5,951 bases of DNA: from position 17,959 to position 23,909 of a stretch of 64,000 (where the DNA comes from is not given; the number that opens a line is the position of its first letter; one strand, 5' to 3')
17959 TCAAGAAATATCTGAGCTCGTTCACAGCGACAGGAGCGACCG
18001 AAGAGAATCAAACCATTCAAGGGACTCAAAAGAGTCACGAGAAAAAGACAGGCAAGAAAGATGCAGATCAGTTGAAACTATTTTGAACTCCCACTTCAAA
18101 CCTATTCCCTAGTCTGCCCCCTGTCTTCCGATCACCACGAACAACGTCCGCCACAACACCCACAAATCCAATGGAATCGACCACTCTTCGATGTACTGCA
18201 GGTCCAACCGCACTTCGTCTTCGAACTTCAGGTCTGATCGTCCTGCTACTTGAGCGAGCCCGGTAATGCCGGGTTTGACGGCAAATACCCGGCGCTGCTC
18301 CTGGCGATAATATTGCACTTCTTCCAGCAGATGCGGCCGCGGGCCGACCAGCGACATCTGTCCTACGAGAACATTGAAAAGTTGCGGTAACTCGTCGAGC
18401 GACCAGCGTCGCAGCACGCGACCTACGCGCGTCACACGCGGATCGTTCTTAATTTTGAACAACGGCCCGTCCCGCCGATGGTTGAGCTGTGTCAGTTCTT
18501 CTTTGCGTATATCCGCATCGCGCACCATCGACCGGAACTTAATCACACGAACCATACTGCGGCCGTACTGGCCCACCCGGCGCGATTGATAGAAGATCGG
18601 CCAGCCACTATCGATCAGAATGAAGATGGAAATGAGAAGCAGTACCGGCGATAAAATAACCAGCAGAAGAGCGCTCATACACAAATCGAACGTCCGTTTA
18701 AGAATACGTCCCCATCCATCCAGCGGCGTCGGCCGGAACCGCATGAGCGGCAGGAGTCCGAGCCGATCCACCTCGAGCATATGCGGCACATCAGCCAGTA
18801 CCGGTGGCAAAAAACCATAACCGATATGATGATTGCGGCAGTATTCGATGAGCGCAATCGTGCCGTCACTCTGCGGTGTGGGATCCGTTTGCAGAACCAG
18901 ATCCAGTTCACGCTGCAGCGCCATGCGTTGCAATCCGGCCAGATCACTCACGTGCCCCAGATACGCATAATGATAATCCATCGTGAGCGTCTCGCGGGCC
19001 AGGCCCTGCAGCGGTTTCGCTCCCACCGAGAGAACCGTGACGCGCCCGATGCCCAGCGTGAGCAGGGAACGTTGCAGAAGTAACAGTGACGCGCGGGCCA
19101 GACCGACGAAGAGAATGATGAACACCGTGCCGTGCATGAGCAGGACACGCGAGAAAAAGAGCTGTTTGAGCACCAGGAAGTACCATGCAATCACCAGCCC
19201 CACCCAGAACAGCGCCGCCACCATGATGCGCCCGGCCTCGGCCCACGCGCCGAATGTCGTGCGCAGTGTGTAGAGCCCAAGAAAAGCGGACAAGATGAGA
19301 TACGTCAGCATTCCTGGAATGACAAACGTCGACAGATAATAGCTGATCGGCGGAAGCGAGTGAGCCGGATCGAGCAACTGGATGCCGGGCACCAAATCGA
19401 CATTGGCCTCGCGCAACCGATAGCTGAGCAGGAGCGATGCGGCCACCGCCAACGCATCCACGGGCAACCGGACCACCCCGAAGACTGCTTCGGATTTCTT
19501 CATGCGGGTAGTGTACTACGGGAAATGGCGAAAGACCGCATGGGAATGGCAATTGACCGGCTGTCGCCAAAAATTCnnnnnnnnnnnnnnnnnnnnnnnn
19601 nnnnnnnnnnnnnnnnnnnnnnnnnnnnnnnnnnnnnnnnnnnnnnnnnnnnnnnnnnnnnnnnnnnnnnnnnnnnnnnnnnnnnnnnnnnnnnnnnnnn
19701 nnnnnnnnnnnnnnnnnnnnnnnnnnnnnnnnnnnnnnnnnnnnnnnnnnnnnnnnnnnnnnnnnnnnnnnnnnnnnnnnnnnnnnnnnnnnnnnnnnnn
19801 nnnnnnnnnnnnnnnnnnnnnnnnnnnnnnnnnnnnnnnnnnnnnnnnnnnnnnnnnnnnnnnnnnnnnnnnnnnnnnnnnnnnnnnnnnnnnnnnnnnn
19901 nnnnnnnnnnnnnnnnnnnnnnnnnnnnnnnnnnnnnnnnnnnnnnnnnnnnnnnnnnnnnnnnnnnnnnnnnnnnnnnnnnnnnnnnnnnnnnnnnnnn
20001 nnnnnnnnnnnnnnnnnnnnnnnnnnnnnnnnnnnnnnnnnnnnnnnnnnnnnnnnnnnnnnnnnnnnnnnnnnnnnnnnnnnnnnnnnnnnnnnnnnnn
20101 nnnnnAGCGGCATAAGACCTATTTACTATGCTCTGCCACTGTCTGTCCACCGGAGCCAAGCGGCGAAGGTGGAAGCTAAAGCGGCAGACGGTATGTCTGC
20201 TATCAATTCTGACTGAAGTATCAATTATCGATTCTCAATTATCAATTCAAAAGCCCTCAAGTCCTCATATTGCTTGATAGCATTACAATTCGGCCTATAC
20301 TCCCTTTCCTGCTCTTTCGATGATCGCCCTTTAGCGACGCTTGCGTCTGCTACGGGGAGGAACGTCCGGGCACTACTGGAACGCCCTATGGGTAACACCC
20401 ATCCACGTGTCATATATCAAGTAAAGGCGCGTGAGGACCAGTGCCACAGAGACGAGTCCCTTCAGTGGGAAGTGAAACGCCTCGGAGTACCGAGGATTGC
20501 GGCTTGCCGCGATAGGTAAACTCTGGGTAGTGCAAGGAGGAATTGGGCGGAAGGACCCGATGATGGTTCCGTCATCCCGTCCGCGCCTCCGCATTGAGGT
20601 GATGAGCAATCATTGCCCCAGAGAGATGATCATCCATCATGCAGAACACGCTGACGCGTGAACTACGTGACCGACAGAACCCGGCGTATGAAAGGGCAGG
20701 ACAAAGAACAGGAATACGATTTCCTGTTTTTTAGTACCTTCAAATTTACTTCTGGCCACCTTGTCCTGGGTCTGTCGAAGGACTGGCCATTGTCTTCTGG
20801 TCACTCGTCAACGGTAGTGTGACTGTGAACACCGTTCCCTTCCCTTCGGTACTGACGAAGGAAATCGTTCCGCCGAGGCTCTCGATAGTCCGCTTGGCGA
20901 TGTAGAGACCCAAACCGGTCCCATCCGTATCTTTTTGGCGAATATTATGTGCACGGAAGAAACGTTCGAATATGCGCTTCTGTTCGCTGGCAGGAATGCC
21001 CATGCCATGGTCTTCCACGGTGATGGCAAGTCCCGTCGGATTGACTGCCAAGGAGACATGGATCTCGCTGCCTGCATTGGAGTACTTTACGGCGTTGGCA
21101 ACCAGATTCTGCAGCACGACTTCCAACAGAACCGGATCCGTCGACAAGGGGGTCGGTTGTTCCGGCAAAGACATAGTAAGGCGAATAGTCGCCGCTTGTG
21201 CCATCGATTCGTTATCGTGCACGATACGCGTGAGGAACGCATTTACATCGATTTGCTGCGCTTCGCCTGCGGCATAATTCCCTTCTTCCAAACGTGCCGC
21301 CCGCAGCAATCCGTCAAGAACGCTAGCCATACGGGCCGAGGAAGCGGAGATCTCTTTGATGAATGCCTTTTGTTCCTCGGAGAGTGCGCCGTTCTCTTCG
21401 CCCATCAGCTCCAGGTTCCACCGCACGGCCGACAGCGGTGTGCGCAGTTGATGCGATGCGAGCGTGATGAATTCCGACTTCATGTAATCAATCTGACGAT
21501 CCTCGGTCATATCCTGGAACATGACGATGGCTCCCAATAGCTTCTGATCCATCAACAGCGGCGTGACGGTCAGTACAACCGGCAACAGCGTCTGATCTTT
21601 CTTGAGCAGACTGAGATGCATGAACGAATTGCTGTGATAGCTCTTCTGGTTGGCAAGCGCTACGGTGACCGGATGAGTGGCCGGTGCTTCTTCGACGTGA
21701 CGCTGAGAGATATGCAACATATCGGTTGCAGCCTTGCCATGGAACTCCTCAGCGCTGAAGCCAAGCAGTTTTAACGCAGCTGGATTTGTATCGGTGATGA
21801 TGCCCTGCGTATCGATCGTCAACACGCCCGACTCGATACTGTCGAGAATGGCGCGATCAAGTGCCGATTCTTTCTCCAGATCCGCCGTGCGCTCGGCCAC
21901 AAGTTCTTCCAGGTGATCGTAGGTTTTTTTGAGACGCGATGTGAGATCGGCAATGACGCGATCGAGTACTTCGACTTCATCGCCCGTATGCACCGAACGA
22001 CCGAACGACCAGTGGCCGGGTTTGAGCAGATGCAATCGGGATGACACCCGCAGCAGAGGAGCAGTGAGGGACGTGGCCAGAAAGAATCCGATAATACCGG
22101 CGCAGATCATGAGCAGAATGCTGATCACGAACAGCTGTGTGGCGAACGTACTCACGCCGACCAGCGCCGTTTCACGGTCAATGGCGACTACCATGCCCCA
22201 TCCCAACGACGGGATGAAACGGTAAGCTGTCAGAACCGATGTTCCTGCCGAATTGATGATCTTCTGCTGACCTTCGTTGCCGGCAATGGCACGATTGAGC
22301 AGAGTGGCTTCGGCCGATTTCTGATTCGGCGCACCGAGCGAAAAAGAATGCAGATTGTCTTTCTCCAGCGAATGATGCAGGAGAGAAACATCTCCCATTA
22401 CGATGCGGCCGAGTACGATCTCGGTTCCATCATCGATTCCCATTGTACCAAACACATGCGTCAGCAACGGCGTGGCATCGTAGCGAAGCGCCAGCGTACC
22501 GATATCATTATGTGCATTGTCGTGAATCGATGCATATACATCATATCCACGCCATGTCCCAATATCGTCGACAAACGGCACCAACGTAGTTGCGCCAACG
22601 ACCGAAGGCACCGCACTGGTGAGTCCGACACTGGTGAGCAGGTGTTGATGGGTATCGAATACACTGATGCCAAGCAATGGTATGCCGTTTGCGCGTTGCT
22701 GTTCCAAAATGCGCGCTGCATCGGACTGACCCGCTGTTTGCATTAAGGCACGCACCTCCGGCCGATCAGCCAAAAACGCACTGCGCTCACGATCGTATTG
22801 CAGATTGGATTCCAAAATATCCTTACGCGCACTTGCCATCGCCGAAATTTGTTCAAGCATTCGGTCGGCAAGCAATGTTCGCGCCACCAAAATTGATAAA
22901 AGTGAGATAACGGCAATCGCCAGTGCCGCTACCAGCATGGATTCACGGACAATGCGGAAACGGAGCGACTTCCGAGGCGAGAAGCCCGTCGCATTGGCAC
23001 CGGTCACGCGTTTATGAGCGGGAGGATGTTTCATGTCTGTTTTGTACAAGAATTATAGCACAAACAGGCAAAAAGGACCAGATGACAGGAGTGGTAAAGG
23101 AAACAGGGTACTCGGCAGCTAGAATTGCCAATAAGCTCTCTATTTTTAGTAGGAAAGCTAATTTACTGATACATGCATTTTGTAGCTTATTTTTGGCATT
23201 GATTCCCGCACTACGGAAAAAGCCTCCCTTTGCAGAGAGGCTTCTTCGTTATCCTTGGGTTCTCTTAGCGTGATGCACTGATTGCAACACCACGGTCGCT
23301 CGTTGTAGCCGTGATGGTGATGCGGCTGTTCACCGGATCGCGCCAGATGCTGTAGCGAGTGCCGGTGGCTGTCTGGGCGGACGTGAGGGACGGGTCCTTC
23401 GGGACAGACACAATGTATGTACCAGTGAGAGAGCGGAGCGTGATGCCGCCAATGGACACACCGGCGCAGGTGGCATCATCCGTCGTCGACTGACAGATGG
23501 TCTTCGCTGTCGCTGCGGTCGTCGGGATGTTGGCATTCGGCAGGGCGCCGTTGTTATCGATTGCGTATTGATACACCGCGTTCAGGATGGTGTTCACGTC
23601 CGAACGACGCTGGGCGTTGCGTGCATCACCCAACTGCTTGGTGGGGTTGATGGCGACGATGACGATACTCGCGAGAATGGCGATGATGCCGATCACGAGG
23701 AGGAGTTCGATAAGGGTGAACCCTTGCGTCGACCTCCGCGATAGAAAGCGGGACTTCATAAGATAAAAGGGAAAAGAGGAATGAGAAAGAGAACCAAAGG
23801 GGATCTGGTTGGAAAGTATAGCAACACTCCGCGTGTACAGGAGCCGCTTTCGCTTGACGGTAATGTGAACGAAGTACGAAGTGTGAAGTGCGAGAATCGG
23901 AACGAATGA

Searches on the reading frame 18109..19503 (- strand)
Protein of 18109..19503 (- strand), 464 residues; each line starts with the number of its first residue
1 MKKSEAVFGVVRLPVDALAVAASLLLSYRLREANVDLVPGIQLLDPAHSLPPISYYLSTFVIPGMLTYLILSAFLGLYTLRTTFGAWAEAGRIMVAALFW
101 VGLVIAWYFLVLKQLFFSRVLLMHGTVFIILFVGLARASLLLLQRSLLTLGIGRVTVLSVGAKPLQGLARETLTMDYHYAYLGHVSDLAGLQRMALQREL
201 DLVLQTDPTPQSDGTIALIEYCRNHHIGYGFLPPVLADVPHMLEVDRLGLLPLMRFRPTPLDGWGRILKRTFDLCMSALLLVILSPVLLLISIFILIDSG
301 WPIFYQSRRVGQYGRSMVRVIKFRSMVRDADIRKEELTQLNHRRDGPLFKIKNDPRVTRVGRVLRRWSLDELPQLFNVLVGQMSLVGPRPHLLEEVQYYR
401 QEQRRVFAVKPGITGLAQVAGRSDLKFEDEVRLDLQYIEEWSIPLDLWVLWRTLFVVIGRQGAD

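Call 8: search_protein_families(library=pfam, proteins=[window:18109-19503:-], max_evalue=0.01)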
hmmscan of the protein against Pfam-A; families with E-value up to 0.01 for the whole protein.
window:18109-19503:- (464 aa): 1 family
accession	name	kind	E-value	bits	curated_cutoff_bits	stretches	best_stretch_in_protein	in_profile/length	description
PF02397.22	Bac_transf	-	2.7e-64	216.4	27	1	269-458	1-178/179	Bacterial sugar transferase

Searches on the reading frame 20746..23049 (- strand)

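Call 8: search_protein_families(library=pfam, proteins=[window:20746-23049:-], max_evalue=0.01)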
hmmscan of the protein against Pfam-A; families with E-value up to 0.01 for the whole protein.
window:20746-23049:- (767 aa): 10 families
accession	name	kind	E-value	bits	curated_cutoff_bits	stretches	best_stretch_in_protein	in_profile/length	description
PF02518.31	HATPase_c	-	3.6e-29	101.9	26.4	1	638-748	2-110/111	Histidine kinase-, DNA gyrase B-, and HSP90-like ATPase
PF00512.31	HisKA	-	1.1e-13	51.5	26.9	1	523-590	1-66/66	His Kinase A (phospho-acceptor) domain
PF13426.13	PAS_9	-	2.1e-12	47.6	27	1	408-516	3-103/103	PAS domain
PF00989.32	PAS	-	3.8e-11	43.4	22.6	1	399-514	4-113/113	PAS fold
PF08448.16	PAS_4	-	1.6e-10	41.6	23.1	1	402-518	1-109/110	PAS fold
PF13581.12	HATPase_c_2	-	3.7e-06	27.4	27.4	1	642-743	32-125/127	Histidine kinase-like ATPase domain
PF13188.13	PAS_8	-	9.6e-06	25.8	21.8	1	399-437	4-44/65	PAS domain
PF02743.24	dCache_1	-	2.2e-05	24.6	45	1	174-288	134-239/240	Cache domain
PF13589.12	HATPase_c_3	-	0.00097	19.6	25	1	642-748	3-108/137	Histidine kinase-, DNA gyrase B-, and HSP90-like ATPase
PF24820.1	Diguanyl_cycl_sensor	-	0.004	17.5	28.1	0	403-455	3-55/109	Diguanylate cyclase-like sensor domain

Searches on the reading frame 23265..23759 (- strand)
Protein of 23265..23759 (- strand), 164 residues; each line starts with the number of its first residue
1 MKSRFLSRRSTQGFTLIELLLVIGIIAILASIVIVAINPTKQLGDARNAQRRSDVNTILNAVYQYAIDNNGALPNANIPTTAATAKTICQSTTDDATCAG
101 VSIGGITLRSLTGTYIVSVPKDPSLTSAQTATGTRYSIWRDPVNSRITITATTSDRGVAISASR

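Call 8: search_protein_families(library=pfam, proteins=[window:23265-23759:-], max_evalue=0.01)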
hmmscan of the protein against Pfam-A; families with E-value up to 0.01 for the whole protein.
window:23265-23759:- (164 aa): 1 family
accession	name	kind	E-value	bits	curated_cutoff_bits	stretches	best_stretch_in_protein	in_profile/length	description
PF07963.17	N_methyl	-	1.8e-07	30.9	21.2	1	8-33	1-26/27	Prokaryotic N-terminal methylation motif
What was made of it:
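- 23265..23759 (-): Pilin B, the ancestral major pilin of the pilus cluster (164 aa). Class III signal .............|FTLIELL. Pfam N_methyl, E 1.8e-7 (call 8).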

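Call 10: find_homologous_proteins(query=window:23265-23759:-)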
Query window:23265-23759:- (164 aa): 4317 proteins with E <= 0.001 among 6887 candidates; the best 120 are listed.
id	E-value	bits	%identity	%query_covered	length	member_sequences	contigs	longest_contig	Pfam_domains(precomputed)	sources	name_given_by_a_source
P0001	1.3e-95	335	100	100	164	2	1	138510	PF07963.18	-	-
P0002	1.5e-74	267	84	100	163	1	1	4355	PF07963.18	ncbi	-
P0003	6.9e-72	258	79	100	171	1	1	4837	PF07963.18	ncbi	-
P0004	1.2e-58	215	69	100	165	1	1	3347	PF07963.18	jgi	jgi:type IV pilus assembly protein PilA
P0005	1.7e-54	202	68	100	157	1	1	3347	PF07963.18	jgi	jgi:type IV pilus assembly protein PilA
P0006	9.9e-54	199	64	97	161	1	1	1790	PF07963.18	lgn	-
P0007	1.9e-53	198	66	96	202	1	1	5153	PF07963.18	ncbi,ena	-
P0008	2.8e-52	194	65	97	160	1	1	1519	PF07963.18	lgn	-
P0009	2.9e-52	194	64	97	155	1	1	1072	PF07963.18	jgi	jgi:prepilin-type N-terminal cleavage/methylation domain-containing protein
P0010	3.5e-52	194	68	96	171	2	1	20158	PF07963.18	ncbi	-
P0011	3.8e-52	194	65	100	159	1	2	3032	PF07963.18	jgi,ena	-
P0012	3.9e-52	194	67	95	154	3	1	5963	PF07963.18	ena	-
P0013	4.8e-52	194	66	96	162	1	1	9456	PF07963.18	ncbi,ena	-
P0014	8.8e-52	193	67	93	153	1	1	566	PF07963.18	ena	-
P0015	1.1e-51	192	63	100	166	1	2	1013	PF07963.18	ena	-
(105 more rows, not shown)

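Call 11: find_encoding_contigs(protein=window:23265-23759:-, flank=10000, max_places=10)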
Protein window:23265-23759:- (164 aa): no gene with exactly this product is on record in the collection.

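Call 12: find_encoding_contigs(protein=P0002, flank=10000, max_places=4)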
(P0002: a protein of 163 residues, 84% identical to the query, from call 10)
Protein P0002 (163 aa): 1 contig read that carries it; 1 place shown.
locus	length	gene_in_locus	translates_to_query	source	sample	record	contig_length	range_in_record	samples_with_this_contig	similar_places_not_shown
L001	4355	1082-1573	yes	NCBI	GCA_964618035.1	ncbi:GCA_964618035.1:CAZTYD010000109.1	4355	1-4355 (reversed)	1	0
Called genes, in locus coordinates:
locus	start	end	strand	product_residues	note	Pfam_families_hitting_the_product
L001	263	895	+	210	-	-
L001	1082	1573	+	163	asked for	PF07963:N_methyl (weak)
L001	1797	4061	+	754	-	PF00989:PAS, PF08448:PAS_4, PF13188:PAS_8 (weak), PF13426:PAS_9, PF00512:HisKA, PF02518:HATPase_c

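Call 13: find_encoding_contigs(protein=P0003, flank=10000, max_places=4)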
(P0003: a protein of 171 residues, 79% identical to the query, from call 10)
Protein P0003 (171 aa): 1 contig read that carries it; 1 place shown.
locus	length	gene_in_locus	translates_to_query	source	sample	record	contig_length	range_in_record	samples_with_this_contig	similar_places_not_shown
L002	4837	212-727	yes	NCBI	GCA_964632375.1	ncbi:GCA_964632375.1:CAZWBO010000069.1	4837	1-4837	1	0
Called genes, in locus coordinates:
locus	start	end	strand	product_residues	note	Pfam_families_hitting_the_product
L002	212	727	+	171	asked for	PF07963:N_methyl (weak)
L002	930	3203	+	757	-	PF00989:PAS, PF08448:PAS_4, PF13188:PAS_8 (weak), PF13426:PAS_9, PF00512:HisKA, PF02518:HATPase_c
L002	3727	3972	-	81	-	-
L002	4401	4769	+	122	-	PF00072:Response_reg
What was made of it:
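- Relatives' assemblies break near the pilin (L001 and L002 are contigs of 4-5 kb; calls 12, 13).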

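Call 14: find_encoding_contigs(protein=P0004, flank=10000, max_places=4)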
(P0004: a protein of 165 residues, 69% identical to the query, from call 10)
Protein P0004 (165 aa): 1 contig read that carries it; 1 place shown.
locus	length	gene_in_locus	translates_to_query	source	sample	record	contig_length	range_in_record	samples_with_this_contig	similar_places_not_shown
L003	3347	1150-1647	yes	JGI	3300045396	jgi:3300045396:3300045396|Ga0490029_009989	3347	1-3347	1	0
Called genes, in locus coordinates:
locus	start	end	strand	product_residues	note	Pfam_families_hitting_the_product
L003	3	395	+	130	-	?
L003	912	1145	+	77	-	-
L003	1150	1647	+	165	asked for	PF07963:N_methyl (weak)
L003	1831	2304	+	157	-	PF07963:N_methyl (weak)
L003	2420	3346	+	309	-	?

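Call 53: predict_structure(alignment_id=A2)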
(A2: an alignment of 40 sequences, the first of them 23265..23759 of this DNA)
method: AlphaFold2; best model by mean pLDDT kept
length: 164 residues; sequences in the alignment: 40
mean_pLDDT: 81.3   pTM: 0.66
mean pLDDT of the five models: 81.3, 80.3, 80.3, 79.9, 78.3
residues with pLDDT >= 90: 38; 70-90: 101; 50-70: 24; < 50: 1
segments of 3 or more residues with pLDDT < 50: none
pLDDT, mean of each block of 10 residues (from residue 1): 53 78 94 77 86 91 90 80 87 83 83 82 67 79 88 81 89
secondary structure, 60 per line:
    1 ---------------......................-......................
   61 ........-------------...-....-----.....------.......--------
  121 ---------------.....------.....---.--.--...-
elements in order: H16-37 H39-68 E86-89 H95-99 H108-112 E136-140 E147-151 E161-163
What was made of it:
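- On Type IV pilin (class III signal peptide protein): The AF2 model (pLDDT 81) has a helix at 16-68 followed by 4 short strands (call 53).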

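Call 55: search_solved_structures(query=A2, max_evalue=0.01)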
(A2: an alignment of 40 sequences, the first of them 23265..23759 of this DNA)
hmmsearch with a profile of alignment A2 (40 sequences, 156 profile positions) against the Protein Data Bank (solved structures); distinct sequences matched with E-value up to 0.01: 11.
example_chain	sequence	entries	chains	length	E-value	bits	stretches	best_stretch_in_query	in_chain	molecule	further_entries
9egp_A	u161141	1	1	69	1.6e-07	34.5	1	4-52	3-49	Geopilin domain 1 protein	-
7tgg_A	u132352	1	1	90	3.3e-07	33.5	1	4-33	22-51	Geopilin domain 1 protein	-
8pfb_G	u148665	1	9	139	4.9e-05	26.4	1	12-78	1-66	Type IV pilin PilE1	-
9laa_A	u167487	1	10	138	0.00012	25.2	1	4-32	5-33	Type IV pilin protein PilA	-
2m7g_A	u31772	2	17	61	0.00021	24.4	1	12-33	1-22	Geopilin domain 1 protein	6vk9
6xxd_A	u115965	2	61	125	0.003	20.6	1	12-68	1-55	PilA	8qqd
8tj2_C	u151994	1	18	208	0.0038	20.3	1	12-32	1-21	Type IV major pilin protein PilA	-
6gv9_A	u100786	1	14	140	0.0043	20.1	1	12-34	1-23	Prepilin peptidase-dependent protein D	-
1oqw_A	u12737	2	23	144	0.0051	19.9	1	12-32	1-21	Fimbrial protein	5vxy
3sok_A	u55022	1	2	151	0.0074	19.3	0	12-36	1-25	Fimbrial protein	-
5wda_A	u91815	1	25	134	0.0086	19.1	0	12-68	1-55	General secretion pathway protein G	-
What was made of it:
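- On Type IV pilin (class III signal peptide protein): A profile search of PDB sequences hits pilins in the N-terminal helix, E 1.6e-7 to 5e-5 (call 55).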

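Call 56: fold_search(model_id=the predicted structure, library=pdb)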
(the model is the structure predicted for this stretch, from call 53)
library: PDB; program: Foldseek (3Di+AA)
matches with E <= 10: 39; with E <= 0.001: 0
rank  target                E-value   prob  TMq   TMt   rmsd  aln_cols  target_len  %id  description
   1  6t8s_AAA              7.5e-01  0.44  0.34  0.41   5.5       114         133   21  Structure of the major Type IV pilin PilA1 from Clostridium difficile (released 2020-03-25)
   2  8pfb_F                2.3e+00  0.09  0.29  0.35   8.6       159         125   23  Structure of a heteropolymeric type 4 pilus from a monoderm bacterium (released 2023-11-22)
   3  8pfb_E                2.8e+00  0.08  0.29  0.38   8.6       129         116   17  Structure of a heteropolymeric type 4 pilus from a monoderm bacterium (released 2023-11-22)
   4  6i2o_MODEL_1_A        3.6e+00  0.08  0.30  0.38   8.9       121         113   21  Solution NMR structure of PilE1 from Streptococcus sanguinis (released 2019-03-13)
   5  3k2t                  3.6e+00  0.06  0.17  0.44   9.8        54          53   11  Crystal structure of Lmo2511 protein from Listeria monocytogenes, northeast structural genomics consortium target LkR84A (released 2009-11-03)
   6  6sy0_A                4.4e+00  0.12  0.15  0.18   1.5        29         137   21  Structure of the Plasmodium falciparum SIP2 DNA-binding AP2 tandem repeat in complex with two SPE2 half-sites (released 2020-10-07)
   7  5t87_G                4.4e+00  0.11  0.15  0.30   2.6        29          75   17  Crystal structure of CDI complex from Cupriavidus taiwanensis LMG 19424 (released 2017-09-13)
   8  3lyv_B                5.3e+00  0.09  0.16  0.39   2.0        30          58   13  Crystal structure of a domain of ribosome-associated factor Y from streptococcus pyogenes serotype M6. Northeast Struc (released 2010-05-26)
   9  4blt_A                5.3e+00  0.06  0.15  0.09   5.3        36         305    8  P4 PROTEIN FROM BACTERIOPHAGE PHI12 S292A MUTANT IN COMPLEX WITH AMPcPP (released 2013-08-21)
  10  3lyv_A                6.0e+00  0.08  0.16  0.37   2.1        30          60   13  Crystal structure of a domain of ribosome-associated factor Y from streptococcus pyogenes serotype M6. Northeast Struc (released 2010-05-26)
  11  2vhu_A                6.0e+00  0.03  0.15  0.09  10.3        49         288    8  P4 PROTEIN FROM BACTERIOPHAGE PHI12 K241C mutant in complex with ADP and MgCl (released 2007-12-11)
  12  8faz_D                6.0e+00  0.02  0.14  0.08   9.0        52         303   13  Cryo-EM structure of the human BCDX2 complex (released 2023-06-21)
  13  5t87_E                6.4e+00  0.08  0.15  0.32   2.7        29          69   17  Crystal structure of CDI complex from Cupriavidus taiwanensis LMG 19424 (released 2017-09-13)
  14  4blt_B                6.4e+00  0.04  0.15  0.09   9.8        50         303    8  P4 PROTEIN FROM BACTERIOPHAGE PHI12 S292A MUTANT IN COMPLEX WITH AMPcPP (released 2013-08-21)
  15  9icz_B                6.4e+00  0.02  0.08  0.05   7.5        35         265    8  C-Methyltransferase SeMT from Saccharopolyspora erythraea (released 2025-12-10)
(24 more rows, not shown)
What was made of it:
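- On Type IV pilin (class III signal peptide protein): The top Foldseek PDB hits are monoderm pilins (C. difficile PilA1, S. sanguinis PilE1), but with E >= 0.75 (call 56).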

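Call 57: list_cluster_members(proteins=[window:23265-23759:-, window:14493-15008:+, window:14466-15008:+])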
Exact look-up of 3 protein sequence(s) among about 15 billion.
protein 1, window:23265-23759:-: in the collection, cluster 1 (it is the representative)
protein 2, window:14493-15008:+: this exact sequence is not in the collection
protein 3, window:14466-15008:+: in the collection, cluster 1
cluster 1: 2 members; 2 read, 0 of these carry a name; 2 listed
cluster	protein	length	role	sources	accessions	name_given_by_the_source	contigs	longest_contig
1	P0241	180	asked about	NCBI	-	-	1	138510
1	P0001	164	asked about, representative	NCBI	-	-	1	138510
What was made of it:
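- No chimeric allele is in the 90% cluster (call 57).
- Tried and rejected: The 90% cluster holds only the two parental alleles (call 57).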
